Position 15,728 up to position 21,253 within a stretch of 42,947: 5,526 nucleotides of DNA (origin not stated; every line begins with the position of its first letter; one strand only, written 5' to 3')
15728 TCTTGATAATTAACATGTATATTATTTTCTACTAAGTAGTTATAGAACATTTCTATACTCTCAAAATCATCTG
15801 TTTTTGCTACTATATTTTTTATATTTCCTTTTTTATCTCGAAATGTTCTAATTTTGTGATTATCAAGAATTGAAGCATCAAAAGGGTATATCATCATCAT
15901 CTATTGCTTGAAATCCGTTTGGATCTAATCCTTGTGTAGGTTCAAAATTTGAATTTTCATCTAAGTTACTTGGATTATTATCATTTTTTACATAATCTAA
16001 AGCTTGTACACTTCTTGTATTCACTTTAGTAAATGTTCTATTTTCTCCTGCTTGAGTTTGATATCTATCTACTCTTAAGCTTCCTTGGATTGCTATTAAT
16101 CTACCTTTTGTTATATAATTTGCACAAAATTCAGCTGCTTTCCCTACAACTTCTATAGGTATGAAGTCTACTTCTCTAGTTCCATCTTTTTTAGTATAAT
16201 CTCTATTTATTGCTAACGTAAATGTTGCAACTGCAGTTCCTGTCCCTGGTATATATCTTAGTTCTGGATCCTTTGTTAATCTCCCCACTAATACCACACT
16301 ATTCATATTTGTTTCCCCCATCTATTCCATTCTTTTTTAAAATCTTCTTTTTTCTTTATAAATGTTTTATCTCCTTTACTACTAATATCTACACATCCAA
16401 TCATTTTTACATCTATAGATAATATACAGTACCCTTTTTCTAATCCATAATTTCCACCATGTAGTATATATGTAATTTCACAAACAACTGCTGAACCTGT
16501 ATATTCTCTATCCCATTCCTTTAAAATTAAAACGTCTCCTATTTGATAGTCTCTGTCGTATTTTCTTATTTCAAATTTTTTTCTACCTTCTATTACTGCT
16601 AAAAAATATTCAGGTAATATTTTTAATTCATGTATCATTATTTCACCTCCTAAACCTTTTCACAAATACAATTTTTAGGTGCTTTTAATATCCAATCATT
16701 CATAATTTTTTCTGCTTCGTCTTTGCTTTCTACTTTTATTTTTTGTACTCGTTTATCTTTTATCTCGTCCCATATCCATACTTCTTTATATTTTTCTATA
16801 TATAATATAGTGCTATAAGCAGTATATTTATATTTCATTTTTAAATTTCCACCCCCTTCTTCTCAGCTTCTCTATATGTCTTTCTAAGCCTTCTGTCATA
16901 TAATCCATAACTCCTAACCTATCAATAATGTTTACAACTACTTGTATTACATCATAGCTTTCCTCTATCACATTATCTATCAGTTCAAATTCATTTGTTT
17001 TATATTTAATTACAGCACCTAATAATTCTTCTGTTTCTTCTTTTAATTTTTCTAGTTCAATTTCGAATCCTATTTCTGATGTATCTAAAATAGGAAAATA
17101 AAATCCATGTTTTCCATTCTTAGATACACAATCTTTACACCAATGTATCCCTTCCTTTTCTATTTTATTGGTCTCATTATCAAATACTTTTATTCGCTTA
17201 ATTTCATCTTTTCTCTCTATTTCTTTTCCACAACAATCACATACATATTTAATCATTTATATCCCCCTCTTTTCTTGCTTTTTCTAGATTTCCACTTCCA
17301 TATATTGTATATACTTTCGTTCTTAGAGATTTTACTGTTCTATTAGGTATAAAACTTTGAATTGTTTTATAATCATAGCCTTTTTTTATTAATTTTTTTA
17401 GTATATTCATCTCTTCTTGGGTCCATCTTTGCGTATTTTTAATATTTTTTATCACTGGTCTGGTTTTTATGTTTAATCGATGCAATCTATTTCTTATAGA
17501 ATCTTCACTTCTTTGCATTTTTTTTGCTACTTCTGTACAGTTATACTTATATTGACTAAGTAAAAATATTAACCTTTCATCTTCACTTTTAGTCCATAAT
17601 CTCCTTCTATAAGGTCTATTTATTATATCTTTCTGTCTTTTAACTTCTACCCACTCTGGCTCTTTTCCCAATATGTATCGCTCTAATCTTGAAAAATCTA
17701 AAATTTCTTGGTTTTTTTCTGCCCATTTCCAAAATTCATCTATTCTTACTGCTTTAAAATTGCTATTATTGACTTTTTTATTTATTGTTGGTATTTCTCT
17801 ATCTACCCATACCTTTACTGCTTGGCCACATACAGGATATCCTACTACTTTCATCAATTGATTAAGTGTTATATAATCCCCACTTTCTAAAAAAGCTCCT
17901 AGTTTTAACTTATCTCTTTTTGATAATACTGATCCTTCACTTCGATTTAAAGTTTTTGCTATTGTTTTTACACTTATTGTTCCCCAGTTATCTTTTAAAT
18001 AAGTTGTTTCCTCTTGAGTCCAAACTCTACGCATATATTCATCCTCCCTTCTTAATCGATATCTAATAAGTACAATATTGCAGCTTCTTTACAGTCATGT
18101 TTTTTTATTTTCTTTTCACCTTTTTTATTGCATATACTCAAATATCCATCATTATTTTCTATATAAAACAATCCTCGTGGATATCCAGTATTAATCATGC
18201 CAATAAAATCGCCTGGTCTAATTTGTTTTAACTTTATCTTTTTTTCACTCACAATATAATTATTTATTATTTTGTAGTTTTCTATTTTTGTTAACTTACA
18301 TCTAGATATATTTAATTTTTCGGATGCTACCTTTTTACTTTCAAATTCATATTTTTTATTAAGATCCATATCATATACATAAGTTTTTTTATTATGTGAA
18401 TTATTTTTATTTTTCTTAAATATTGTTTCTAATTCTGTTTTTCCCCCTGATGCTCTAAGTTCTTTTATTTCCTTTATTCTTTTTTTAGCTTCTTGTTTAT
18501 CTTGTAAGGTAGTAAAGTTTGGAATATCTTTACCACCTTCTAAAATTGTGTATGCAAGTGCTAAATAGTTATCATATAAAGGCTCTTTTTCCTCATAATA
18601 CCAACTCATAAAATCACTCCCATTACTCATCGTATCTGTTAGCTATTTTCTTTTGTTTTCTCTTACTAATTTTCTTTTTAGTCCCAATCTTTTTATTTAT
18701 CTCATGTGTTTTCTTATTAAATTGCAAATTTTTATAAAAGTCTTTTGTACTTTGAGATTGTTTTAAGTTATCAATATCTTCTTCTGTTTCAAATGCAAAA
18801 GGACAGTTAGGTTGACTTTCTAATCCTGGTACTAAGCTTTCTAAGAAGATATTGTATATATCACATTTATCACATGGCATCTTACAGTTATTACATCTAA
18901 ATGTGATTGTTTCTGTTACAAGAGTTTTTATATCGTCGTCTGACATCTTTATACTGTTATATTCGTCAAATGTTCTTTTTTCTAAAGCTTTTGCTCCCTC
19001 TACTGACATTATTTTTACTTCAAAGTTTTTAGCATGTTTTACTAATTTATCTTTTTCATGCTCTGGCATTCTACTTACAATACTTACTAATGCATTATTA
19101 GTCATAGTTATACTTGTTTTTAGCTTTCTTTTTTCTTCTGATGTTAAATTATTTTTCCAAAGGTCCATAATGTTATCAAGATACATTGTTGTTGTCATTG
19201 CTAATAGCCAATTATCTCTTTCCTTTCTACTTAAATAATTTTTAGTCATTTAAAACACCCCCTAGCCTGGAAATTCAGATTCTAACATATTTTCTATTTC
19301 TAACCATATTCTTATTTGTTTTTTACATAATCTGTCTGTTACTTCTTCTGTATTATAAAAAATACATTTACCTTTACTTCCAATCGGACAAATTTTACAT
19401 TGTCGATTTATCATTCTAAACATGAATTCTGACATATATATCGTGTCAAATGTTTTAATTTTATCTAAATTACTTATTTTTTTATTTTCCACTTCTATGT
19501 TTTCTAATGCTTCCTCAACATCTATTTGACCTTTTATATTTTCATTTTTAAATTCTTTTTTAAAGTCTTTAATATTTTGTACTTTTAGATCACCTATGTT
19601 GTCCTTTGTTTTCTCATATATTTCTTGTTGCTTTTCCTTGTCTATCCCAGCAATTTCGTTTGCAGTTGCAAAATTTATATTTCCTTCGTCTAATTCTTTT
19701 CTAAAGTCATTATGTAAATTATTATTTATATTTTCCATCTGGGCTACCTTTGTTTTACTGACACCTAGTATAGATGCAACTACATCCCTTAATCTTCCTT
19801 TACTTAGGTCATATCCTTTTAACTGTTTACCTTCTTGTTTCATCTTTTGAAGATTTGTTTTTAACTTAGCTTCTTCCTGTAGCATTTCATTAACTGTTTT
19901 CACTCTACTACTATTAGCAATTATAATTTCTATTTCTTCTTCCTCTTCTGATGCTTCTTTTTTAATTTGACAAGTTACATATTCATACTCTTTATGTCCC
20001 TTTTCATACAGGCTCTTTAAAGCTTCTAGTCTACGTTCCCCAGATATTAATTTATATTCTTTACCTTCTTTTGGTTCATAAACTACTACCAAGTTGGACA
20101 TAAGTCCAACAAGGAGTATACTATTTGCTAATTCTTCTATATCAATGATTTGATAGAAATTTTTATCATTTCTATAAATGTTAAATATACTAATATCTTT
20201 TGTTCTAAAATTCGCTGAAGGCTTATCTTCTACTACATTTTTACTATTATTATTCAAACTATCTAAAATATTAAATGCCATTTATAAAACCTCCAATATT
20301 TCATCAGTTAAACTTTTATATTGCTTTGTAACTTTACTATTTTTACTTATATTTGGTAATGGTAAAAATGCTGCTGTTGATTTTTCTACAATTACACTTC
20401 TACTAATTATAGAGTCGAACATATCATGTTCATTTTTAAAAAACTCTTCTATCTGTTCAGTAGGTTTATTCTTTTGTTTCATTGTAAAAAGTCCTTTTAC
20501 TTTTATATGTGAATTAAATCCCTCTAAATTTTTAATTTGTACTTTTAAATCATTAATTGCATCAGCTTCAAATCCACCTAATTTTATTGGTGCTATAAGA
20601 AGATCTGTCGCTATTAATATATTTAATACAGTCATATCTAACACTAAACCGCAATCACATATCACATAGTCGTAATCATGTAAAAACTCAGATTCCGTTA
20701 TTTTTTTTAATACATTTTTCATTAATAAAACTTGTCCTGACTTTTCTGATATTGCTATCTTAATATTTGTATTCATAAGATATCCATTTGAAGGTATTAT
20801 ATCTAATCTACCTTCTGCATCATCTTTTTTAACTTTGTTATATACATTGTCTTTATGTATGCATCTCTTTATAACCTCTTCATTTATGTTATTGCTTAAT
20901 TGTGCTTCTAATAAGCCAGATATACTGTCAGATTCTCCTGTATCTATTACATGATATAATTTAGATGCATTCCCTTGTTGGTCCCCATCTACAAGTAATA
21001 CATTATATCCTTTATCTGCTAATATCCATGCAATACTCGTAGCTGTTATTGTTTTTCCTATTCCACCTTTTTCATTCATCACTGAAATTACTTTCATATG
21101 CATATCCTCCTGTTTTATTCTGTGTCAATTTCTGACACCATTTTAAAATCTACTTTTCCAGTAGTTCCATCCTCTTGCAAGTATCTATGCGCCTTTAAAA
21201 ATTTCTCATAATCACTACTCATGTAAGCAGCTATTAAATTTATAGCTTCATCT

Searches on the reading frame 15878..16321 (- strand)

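Call 12: search_protein_families(library=phrogs, proteins=[window:15878-16321:-], max_evalue=0.001)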
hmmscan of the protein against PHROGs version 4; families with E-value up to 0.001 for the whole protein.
window:15878-16321:- (147 aa): 3 families
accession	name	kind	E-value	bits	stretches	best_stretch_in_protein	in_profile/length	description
phrog_44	-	DNA, RNA and nucleotide metabolism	5.4e-53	181.5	1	3-147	84-228/271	single strand DNA binding protein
phrog_25370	-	unknown function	7.1e-18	65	1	6-53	2-48/48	-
phrog_12631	-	DNA, RNA and nucleotide metabolism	4.5e-09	37.4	1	6-39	30-62/78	single strand DNA binding protein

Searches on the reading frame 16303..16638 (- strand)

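Call 12: search_protein_families(library=phrogs, proteins=[window:16303-16638:-], max_evalue=0.001)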
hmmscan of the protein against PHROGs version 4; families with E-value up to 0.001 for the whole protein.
window:16303-16638:- (111 aa): 5 families
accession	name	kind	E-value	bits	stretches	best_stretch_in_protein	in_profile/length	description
phrog_986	-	DNA, RNA and nucleotide metabolism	2.5e-38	133.3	1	1-81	96-177/253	RNA-binding protein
phrog_1812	-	unknown function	1.3e-27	97.3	1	1-83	3-85/150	-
phrog_16529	-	unknown function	1.5e-18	68.4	1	1-75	1-75/140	-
phrog_24858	-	unknown function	1.2e-16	61.8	1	2-76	104-176/180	-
phrog_15982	-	unknown function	8.9e-12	45.7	1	3-77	373-447/453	-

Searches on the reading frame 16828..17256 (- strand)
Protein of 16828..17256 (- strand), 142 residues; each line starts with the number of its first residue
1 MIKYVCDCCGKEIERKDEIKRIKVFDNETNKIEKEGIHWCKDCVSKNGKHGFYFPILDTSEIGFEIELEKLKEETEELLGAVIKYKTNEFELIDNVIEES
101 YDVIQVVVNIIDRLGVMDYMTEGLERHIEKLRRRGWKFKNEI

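Call 12: search_protein_families(library=phrogs, proteins=[window:16828-17256:-], max_evalue=0.001)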
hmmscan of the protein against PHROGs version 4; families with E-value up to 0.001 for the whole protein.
window:16828-17256:- (142 aa): 3 families
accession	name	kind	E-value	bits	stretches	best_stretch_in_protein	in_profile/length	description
phrog_5164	-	unknown function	1.9e-14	54.6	1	60-141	9-85/91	-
phrog_3770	-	unknown function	1.5e-07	32.8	1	67-140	17-84/161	-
phrog_31216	-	unknown function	0.00056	20.9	1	57-140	7-84/155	-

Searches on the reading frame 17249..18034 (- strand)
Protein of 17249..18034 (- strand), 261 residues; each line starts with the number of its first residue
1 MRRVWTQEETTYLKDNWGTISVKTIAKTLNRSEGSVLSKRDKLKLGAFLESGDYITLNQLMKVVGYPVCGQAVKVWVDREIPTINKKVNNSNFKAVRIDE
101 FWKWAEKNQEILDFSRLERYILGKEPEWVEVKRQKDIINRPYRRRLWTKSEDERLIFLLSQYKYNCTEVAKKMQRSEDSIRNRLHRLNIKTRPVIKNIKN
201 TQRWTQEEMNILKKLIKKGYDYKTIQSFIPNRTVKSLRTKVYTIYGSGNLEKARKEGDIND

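Call 12: search_protein_families(library=phrogs, proteins=[window:17249-18034:-], max_evalue=0.001)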
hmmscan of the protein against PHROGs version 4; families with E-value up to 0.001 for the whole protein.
window:17249-18034:- (261 aa): 5 families
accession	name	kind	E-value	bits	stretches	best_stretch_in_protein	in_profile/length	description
phrog_323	-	transcription regulation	1e-28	101.9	1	2-253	5-197/319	transcriptional regulator, D5-like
phrog_14101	-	transcription regulation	4.1e-10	41.2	1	3-40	5-42/103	transcriptional regulator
phrog_16747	-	unknown function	2.9e-09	37.9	1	133-190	126-182/185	-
phrog_11013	-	unknown function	1.2e-07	32.5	1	2-44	30-72/87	-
phrog_1891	-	DNA, RNA and nucleotide metabolism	0.00031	21.3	0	1-45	48-92/255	HNH endonuclease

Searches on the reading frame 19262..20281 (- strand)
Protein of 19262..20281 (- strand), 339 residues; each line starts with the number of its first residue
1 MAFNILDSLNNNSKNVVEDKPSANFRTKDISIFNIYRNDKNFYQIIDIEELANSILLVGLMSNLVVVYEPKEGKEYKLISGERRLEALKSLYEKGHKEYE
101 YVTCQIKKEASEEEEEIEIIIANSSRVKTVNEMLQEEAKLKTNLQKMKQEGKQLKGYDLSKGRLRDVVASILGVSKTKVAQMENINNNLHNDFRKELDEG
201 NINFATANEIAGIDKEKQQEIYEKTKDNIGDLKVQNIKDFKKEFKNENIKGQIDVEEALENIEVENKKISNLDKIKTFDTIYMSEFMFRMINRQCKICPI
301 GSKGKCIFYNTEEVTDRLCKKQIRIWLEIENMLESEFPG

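Call 11: search_protein_families(library=phrogs, proteins=[window:19262-20281:-], max_evalue=0.001)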
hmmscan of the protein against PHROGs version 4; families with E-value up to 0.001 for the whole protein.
window:19262-20281:- (339 aa): 6 families
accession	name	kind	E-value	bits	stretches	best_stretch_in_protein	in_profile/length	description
phrog_15982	-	unknown function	1.8e-87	295.2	1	3-258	4-261/453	-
phrog_4715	-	DNA, RNA and nucleotide metabolism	7.2e-41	141.3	1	1-280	117-395/630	ParB-like partition protein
phrog_27290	-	unknown function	1.4e-27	97.6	1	29-224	32-221/517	-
phrog_3264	-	DNA, RNA and nucleotide metabolism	1e-08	36.2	1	4-277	29-266/337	ParB-like partition protein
phrog_6218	-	DNA, RNA and nucleotide metabolism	1.7e-06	28.5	1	46-244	25-202/506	ParB-like partition protein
phrog_1033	-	DNA, RNA and nucleotide metabolism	2.2e-05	25.4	1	48-230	58-222/334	ParB-like partition protein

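Call 64: search_protein_families(library=pfam, proteins=[window:19262-20281:-], max_evalue=0.1)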
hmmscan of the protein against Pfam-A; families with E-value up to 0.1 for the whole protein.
window:19262-20281:- (339 aa): 2 families
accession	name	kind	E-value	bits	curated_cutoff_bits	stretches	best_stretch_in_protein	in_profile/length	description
PF02195.25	ParB_N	-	1.1e-05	25.8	26.3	1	44-91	23-68/95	ParB N-terminal domain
PF17762.8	HTH_ParB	-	0.015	15.8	22.6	1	167-240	25-96/102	ParB HTH domain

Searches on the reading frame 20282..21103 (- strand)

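Call 11: search_protein_families(library=phrogs, proteins=[window:20282-21103:-], max_evalue=0.001)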
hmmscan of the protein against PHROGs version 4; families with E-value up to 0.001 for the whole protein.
window:20282-21103:- (273 aa): 1 family
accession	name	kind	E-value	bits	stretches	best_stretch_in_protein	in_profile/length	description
phrog_164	-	DNA, RNA and nucleotide metabolism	4.9e-46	158.8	1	2-272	223-472/500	ParA-like partition protein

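Call 64: search_protein_families(library=pfam, proteins=[window:20282-21103:-], max_evalue=0.1)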
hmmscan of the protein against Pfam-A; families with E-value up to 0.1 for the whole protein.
window:20282-21103:- (273 aa): 10 families
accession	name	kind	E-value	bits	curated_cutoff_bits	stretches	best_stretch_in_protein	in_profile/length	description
PF13614.12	AAA_31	-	1e-30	107.4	27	1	3-198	1-173/177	AAA domain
PF01656.29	CbiA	-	4.5e-13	49.7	25.4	1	6-243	1-119/125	CobQ/CobB/MinD/ParA nucleotide binding domain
PF10609.15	ParA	-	3.9e-07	30.2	27.1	1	4-46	4-46/246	NUBPL iron-transfer P-loop NTPase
PF09140.17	MipZ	-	3.7e-05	23.6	20.7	1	5-50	2-47/262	ATPase MipZ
PF00142.24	Fer4_NifH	-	5.1e-05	23.3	25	1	11-49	7-45/271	4Fe-4S iron sulfur cluster binding proteins, NifH/frxC family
PF02374.21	ArsA_ATPase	-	0.00019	21.2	24.3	1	8-62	5-59/305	Anion-transporting ATPase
PF06564.18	CBP_BcsQ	-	0.0039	17.2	21.3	1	3-40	1-38/234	Cellulose biosynthesis protein BcsQ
PF09628.15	YvfG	-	0.0044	17.8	25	1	60-93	35-66/67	YvfG protein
PF07015.17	VirC1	-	0.02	14.6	24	0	3-43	1-41/231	VirC1 protein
PF00448.28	SRP54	-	0.069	13.2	22.7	0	13-42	10-39/196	SRP54-type protein, GTPase domain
